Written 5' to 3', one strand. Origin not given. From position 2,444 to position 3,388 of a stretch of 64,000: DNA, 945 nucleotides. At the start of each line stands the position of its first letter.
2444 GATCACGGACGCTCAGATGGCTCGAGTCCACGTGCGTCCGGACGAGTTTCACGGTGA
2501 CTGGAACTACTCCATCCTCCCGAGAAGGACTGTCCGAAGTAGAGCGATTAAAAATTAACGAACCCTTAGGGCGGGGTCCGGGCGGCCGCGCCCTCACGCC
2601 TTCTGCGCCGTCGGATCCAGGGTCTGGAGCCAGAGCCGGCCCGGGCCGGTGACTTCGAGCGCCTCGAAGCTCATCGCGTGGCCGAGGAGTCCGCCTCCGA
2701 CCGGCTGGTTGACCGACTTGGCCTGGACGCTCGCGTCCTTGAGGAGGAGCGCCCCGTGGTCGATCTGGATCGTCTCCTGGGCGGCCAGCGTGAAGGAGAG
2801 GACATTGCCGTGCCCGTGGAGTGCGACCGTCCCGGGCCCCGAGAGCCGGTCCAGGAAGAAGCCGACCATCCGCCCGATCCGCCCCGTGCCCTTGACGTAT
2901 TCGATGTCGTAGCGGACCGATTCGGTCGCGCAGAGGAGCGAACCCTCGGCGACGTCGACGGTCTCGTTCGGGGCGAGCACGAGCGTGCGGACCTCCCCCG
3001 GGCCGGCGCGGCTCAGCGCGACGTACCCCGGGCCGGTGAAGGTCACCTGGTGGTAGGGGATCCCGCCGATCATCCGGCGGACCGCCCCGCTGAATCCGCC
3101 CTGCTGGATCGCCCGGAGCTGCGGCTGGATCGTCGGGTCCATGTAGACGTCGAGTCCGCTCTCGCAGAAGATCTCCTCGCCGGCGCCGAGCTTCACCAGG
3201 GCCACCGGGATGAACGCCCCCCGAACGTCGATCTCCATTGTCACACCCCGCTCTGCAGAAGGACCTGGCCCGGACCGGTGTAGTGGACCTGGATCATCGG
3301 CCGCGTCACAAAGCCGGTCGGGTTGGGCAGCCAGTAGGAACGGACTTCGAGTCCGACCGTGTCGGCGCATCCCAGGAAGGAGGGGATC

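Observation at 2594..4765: Tandem triplication of AIM24/DUF124 (TIGR00266) genes with an embedded zinc-ribbon gene, all translationally coupled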

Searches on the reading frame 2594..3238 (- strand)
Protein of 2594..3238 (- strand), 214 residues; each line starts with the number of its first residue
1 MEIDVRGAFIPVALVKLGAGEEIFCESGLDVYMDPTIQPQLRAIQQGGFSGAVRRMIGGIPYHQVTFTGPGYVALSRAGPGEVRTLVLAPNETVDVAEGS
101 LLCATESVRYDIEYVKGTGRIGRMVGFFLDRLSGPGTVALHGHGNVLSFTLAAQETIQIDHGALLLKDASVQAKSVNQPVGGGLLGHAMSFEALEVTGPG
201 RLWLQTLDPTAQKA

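Call 4: search_protein_families(library=pfam, proteins=[window:2594-3238:-], max_evalue=0.1)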
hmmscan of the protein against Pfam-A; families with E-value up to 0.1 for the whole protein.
window:2594-3238:- (214 aa): 1 family
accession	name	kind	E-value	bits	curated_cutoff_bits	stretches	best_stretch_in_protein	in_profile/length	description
PF01987.23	AIM24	-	1.9e-35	122.9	25.7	1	8-207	6-205/205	Mitochondrial biogenesis AIM24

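Call 5: search_protein_families(library=ncbifam, proteins=[window:2594-3238:-], max_evalue=0.1)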
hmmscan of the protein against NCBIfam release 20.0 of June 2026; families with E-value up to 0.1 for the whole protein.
window:2594-3238:- (214 aa): 1 family
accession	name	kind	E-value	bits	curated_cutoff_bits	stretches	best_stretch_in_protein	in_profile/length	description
TIGR00266.1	TIGR00266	hypoth_equivalog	1e-13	51.4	96.6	1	11-206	12-204/222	TIGR00266 family protein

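Call 10: search_solved_structures(query=window:2594-3238:-, max_evalue=1, show_alignments=1)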
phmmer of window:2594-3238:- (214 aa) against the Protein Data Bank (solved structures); distinct sequences matched with E-value up to 1: 4.
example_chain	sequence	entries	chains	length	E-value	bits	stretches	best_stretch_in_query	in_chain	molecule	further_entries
1yox_A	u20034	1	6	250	1.8e-08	37.5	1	7-207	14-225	hypothetical protein PA3696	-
1pg6_A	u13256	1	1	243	0.00038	23.4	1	10-162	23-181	Hypothetical protein SpyM3_0169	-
3zs7_A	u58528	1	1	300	0.26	14.2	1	35-73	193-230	PYRIDOXAL KINASE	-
2ux8_A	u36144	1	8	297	0.33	13.8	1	49-82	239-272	GLUCOSE-1-PHOSPHATE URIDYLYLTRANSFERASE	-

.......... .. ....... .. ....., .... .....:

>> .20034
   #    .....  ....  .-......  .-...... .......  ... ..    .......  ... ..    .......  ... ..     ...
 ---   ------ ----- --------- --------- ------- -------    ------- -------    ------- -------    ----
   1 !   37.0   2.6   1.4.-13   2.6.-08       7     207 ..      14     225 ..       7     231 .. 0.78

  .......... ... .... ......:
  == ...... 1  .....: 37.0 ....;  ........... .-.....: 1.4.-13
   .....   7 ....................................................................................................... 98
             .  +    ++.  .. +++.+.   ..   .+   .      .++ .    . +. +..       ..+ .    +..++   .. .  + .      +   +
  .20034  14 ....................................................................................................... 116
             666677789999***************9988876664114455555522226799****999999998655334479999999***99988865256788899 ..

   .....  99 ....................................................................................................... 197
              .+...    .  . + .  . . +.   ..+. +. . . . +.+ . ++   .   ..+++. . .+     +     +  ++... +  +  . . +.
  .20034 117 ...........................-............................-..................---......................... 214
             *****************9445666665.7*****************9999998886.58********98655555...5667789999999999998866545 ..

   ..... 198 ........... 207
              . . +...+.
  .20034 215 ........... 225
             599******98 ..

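Call 21: search_protein_families(library=padloc, proteins=[window:2594-3238:-], max_evalue=0.1)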
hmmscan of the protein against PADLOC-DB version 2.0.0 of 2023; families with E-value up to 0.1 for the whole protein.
window:2594-3238:- (214 aa): 0 families

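Call 24: find_homologous_proteins(query=window:2594-3238:-, max_evalue=0.001)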
Query window:2594-3238:- (214 aa): 188 proteins with E <= 0.001 among 963 candidates; the best 120 are listed.
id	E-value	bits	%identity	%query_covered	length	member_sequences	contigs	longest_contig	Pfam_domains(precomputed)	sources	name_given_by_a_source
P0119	6.5e-122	423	88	99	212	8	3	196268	PF01987.24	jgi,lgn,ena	jgi:uncharacterized protein (AIM24 family)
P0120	1.3e-118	412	87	99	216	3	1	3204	PF01987.24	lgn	-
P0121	6.7e-101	354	73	100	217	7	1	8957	PF01987.24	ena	-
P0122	8.7e-97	341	71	99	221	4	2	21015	PF01987.24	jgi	jgi:uncharacterized protein (AIM24 family)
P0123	3.3e-90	319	67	98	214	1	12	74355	PF01987.24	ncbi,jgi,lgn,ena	jgi:uncharacterized protein (AIM24 family)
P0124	2.3e-88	313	67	98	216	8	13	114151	PF01987.24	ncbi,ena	-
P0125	4.6e-86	306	64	98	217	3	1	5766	PF01987.24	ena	-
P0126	3.9e-84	300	63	100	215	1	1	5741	PF01987.24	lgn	-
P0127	9.4e-84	298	63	98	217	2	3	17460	PF01987.24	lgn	-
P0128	1.2e-83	298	64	100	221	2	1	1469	PF01987.24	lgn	-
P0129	2.4e-83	297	61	100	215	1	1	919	PF01987.24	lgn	-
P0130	7.3e-83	295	64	100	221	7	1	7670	PF01987.24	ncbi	-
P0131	3.2e-82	293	63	98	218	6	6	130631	PF01987.24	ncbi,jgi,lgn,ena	jgi:uncharacterized protein (AIM24 family)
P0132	3.4e-82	293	62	98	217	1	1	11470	PF01987.24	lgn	-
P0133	7.0e-82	292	63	99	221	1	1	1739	PF01987.24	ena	-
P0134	8.1e-82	292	62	100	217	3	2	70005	PF01987.24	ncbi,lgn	-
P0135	9.6e-82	292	61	100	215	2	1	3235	PF01987.24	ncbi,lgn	ncbi:MAG: AIM24 family protein [Thermoplasmata archaeon]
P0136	1.9e-80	287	60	100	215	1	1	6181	PF01987.24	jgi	jgi:uncharacterized protein (AIM24 family)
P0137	2.0e-80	287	61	98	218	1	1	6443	PF01987.24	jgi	jgi:uncharacterized protein (AIM24 family)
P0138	2.2e-80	287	61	100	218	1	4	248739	PF01987.24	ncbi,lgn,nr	ncbi:MAG: AIM24 family protein [Euryarchaeota archaeon]|nr:AIM24 family protein [Euryarchaeota archa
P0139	2.6e-80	287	61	99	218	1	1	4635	PF01987.24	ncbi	-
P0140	2.7e-80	287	61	100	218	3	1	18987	PF01987.24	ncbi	-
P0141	3.1e-80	287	62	100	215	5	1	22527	PF01987.24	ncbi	-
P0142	4.4e-80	286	61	98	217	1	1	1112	PF01987.24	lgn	-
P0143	6.1e-80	286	60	98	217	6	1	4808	PF01987.24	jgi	jgi:uncharacterized protein (AIM24 family)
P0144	8.4e-80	285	62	98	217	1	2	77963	PF01987.24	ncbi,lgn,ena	-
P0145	1.1e-79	285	60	98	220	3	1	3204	PF01987.24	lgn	-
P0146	1.5e-79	285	60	100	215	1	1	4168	PF01987.24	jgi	jgi:uncharacterized protein (AIM24 family)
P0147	1.6e-79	284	62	99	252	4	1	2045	PF01987.24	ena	-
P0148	4.7e-79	283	62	98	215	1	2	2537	PF01987.24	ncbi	ncbi:MAG: AIM24 family protein [Thermoplasmata archaeon]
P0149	6.3e-79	282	60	100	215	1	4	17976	PF01987.24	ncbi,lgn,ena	-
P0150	6.5e-79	282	61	100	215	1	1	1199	PF01987.24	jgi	-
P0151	7.9e-79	282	62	99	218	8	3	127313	PF01987.24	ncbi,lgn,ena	-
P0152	3.6e-78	280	62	98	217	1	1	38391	PF01987.24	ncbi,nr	ncbi:MAG: AIM24 family protein [Thermoplasmata archaeon]|nr:AIM24 family protein [Thermoplasmata arc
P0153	5.0e-78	280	61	98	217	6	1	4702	PF01987.24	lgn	-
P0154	5.7e-78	279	63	98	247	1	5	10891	PF01987.24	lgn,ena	-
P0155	6.8e-78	279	60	98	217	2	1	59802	PF01987.24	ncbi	-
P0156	7.1e-78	279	58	100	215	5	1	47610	PF01987.24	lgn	-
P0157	1.1e-77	278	60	98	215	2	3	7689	PF01987.24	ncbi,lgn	-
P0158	2.2e-77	277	58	98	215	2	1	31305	PF01987.24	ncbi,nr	ncbi:MAG: AIM24 family protein [Thermoplasmata archaeon]|nr:AIM24 family protein [Thermoplasmata arc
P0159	3.7e-77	277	59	98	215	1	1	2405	PF01987.24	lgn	-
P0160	3.8e-77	277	62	100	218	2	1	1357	PF01987.24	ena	-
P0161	4.2e-77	277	57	100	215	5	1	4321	PF01987.24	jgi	jgi:uncharacterized protein (AIM24 family)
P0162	5.3e-77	276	58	100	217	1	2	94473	PF01987.24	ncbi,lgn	ncbi:MAG: AIM24 family protein [Thermoplasmata archaeon]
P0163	6.2e-77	276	62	98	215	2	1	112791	PF01987.24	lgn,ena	-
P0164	8.4e-77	276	59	100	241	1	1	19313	PF01987.24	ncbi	-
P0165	8.4e-77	276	58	100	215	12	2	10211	PF01987.24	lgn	-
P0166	9.0e-77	275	59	98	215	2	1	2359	PF01987.24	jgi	jgi:uncharacterized protein (AIM24 family)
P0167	1.1e-76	275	57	100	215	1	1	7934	PF01987.24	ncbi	-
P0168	1.9e-76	274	58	99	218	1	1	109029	PF01987.24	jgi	jgi:uncharacterized protein (AIM24 family)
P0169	2.3e-76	274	57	100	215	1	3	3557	PF01987.24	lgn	-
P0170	3.3e-76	274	56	100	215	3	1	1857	PF01987.24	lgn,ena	-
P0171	4.9e-76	273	59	98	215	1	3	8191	PF01987.24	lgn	-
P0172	5.2e-76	273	56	98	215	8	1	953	PF01987.24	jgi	jgi:uncharacterized protein (AIM24 family)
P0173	5.3e-76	273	59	100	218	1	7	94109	PF01987.24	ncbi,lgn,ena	-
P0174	9.5e-76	272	58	100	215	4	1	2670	PF01987.24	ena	-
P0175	2.2e-75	271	57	100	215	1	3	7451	PF01987.24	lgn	-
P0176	6.1e-75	269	56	100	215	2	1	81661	PF01987.24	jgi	jgi:uncharacterized protein (AIM24 family)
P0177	1.0e-74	269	59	99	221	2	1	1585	PF01987.24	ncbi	-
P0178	1.2e-74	268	56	100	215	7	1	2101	PF01987.24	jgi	jgi:uncharacterized protein (AIM24 family)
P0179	3.6e-74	267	59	97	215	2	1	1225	PF01987.24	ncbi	-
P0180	7.9e-74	266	58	100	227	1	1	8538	PF01987.24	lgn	-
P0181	1.3e-73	265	57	97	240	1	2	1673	PF01987.24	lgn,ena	-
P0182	6.1e-73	263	54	98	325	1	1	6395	PF01987.24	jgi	jgi:uncharacterized protein (AIM24 family)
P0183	4.0e-72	260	55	100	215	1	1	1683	PF01987.24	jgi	jgi:uncharacterized protein (AIM24 family)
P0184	2.6e-70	254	61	88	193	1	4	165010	PF01987.24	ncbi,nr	ncbi:MAG: AIM24 family protein [Euryarchaeota archaeon]|nr:AIM24 family protein [Euryarchaeota archa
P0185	1.8e-67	245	55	98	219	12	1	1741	PF01987.24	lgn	-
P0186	4.7e-67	244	54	98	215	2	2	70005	PF01987.24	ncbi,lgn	-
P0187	6.7e-67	243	61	84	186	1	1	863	PF01987.24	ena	-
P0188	1.6e-65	239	53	98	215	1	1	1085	PF01987.24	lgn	-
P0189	6.0e-65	237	55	98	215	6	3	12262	PF01987.24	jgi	jgi:uncharacterized protein (AIM24 family)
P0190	3.6e-64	234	53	98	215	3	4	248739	PF01987.24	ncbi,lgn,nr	ncbi:MAG: AIM24 family protein [Euryarchaeota archaeon]|nr:AIM24 family protein [Euryarchaeota archa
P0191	4.3e-61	224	50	99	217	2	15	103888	PF01987.24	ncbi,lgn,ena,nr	ncbi:MAG: AIM24 family protein [Candidatus Thermoplasmatota archaeon]|nr:AIM24 family protein [Candi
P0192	1.9e-58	216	50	98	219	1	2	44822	PF01987.24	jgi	jgi:uncharacterized protein (AIM24 family)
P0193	6.2e-45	171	43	96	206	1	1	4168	PF01987.24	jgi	jgi:uncharacterized protein (AIM24 family)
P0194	1.5e-44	170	43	96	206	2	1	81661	PF01987.24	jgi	jgi:uncharacterized protein (AIM24 family)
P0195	3.5e-42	162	44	96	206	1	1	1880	PF01987.24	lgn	-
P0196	3.3e-41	159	42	96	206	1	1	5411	PF01987.24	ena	-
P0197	4.1e-39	152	41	96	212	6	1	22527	PF01987.24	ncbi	-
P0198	1.3e-17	82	32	97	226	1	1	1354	PF01987.24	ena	-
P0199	1.3e-17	82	31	97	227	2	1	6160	PF01987.24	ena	-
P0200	1.3e-17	82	33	97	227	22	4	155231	PF01987.24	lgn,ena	-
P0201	1.2e-16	79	32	100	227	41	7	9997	PF01987.24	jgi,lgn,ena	jgi:uncharacterized protein (TIGR00266 family)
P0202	8.2e-16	76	30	95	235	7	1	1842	PF01987.24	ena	-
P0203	1.1e-15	76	30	97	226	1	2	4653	PF01987.24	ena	-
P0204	1.5e-15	75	30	97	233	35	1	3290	PF01987.24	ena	-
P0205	1.6e-15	75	30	97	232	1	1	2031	PF01987.24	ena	-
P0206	2.1e-15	75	28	99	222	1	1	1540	PF01987.24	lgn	-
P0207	2.6e-15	75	30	100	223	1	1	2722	PF01987.24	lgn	-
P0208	2.7e-15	75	30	97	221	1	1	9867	PF01987.24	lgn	-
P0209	2.8e-15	75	31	97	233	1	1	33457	PF01987.24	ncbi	ncbi:MAG: TIGR00266 family protein [Huintestinicola sp.]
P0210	2.8e-15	75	30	99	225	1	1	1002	PF01987.24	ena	-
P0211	3.2e-15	74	31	100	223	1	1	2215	PF01987.24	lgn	-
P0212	3.4e-15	74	29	99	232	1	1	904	PF01987.24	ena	-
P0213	3.6e-15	74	33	100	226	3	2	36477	PF01987.24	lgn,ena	-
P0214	3.7e-15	74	31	99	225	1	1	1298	PF01987.24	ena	-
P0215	3.7e-15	74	31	97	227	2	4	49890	PF01987.24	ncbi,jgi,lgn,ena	jgi:uncharacterized protein (TIGR00266 family)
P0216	5.2e-15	74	31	100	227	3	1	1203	PF01987.24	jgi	-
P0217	5.9e-15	73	30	100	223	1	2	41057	PF01987.24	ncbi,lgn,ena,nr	ncbi:MAG: TIGR00266 family protein [Oscillospiraceae bacterium]|nr:TIGR00266 family protein [Oscillo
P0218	6.8e-15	73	30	100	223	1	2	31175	PF01987.24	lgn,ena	-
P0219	8.7e-15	73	29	99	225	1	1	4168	PF01987.24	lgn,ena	-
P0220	1.0e-14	73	30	100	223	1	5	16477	PF01987.24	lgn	-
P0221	1.2e-14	72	29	99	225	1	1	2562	PF01987.24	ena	-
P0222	1.2e-14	72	29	99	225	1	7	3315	PF01987.24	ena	-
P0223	1.5e-14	72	30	100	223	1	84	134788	PF01987.24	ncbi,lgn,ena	-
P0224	2.0e-14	72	30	97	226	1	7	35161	PF01987.24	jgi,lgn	jgi:uncharacterized protein (TIGR00266 family)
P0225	2.2e-14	72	29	99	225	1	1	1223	PF01987.24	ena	-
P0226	2.3e-14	72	30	100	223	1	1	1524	PF01987.24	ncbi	-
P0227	2.6e-14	71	30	100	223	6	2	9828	PF01987.24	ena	-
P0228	3.0e-14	71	30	97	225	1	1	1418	PF01987.24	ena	-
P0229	3.5e-14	71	30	100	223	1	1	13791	PF01987.24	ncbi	-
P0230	3.6e-14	71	30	100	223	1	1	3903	PF01987.24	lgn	-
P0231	4.0e-14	71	30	97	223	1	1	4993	PF01987.24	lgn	-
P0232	5.6e-14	70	29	97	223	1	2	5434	PF01987.24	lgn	-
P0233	1.0e-13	69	28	100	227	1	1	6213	PF01987.24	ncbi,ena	-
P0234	3.9e-13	68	30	100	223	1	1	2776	PF01987.24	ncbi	-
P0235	5.0e-13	67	29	100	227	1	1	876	PF01987.24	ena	-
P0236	5.1e-13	67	28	97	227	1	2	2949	PF01987.24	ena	-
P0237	1.2e-12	66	30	96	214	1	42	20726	PF01987.24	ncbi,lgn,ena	-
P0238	2.1e-12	65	29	97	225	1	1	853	PF01987.24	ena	-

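Call 46: find_encoding_contigs(protein=P0223, flank=4000, max_places=2)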
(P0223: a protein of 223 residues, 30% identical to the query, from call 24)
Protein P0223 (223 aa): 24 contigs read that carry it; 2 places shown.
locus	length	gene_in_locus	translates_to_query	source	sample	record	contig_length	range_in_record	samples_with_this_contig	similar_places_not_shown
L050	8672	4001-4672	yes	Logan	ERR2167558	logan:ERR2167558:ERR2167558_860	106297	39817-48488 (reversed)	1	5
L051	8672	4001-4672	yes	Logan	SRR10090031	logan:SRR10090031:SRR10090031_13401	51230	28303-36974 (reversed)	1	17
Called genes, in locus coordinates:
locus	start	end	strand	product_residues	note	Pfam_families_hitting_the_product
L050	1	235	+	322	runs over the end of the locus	PF00480:ROK, PF01869:BcrAD_BadFG (faint)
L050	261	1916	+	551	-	PF00920:ILVD_EDD_N, PF24877:ILV_EDD_C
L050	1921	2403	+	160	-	-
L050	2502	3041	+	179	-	PF02163:Peptidase_M50 (faint)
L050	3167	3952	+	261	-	PF01987:AIM24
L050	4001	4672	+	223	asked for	PF01987:AIM24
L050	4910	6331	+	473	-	PF08323:Glyco_transf_5, PF13439:Glyco_transf_4 (faint), PF00534:Glycos_transf_1, PF13692:Glyco_trans_1_4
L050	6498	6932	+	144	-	PF11070:DUF2871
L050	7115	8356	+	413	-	PF03447:NAD_binding_3, PF00742:Homoserine_dh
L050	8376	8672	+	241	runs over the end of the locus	PF00696:AA_kinase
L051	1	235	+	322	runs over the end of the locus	PF00480:ROK, PF01869:BcrAD_BadFG (faint)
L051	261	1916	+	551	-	PF00920:ILVD_EDD_N, PF24877:ILV_EDD_C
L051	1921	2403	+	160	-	-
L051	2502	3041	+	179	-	PF02163:Peptidase_M50 (faint)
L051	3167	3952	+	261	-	PF01987:AIM24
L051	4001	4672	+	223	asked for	PF01987:AIM24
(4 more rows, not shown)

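Call 47: find_encoding_contigs(protein=P0200, flank=4000, max_places=2)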
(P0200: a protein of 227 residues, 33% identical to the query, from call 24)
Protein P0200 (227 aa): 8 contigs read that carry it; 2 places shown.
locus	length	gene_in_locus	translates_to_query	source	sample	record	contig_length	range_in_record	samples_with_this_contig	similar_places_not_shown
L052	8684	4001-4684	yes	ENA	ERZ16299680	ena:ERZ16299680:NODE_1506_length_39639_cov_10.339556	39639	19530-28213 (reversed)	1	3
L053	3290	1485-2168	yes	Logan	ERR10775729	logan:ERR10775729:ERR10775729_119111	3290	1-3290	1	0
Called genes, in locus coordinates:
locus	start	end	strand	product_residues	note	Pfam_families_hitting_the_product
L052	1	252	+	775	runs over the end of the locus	PF13620:CarboxypepD_reg (faint), PF00801:PKD (weak), PF18911:PKD_4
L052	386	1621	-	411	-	PF00067:p450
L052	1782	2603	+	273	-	-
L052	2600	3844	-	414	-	PF17785:PUA_3, PF10672:Methyltrans_SAM, PF02475:TRM5-TYW2_MTfase, PF01728:FtsJ (weak), PF03602:Cons_hypoth95, PF05175:MTS (weak)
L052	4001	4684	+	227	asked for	PF01987:AIM24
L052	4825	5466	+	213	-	PF01712:dNK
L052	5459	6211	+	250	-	PF03009:GDPD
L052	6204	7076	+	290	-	PF00583:Acetyltransf_1, PF13673:Acetyltransf_10, PF13508:Acetyltransf_7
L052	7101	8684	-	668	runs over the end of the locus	PF02449:Glyco_hydro_42, PF08532:Glyco_hydro_42M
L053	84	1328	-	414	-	PF17785:PUA_3, PF10672:Methyltrans_SAM, PF02475:TRM5-TYW2_MTfase, PF01728:FtsJ (weak), PF03602:Cons_hypoth95, PF05175:MTS (weak)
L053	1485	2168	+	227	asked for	PF01987:AIM24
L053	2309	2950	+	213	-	PF01712:dNK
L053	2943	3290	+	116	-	?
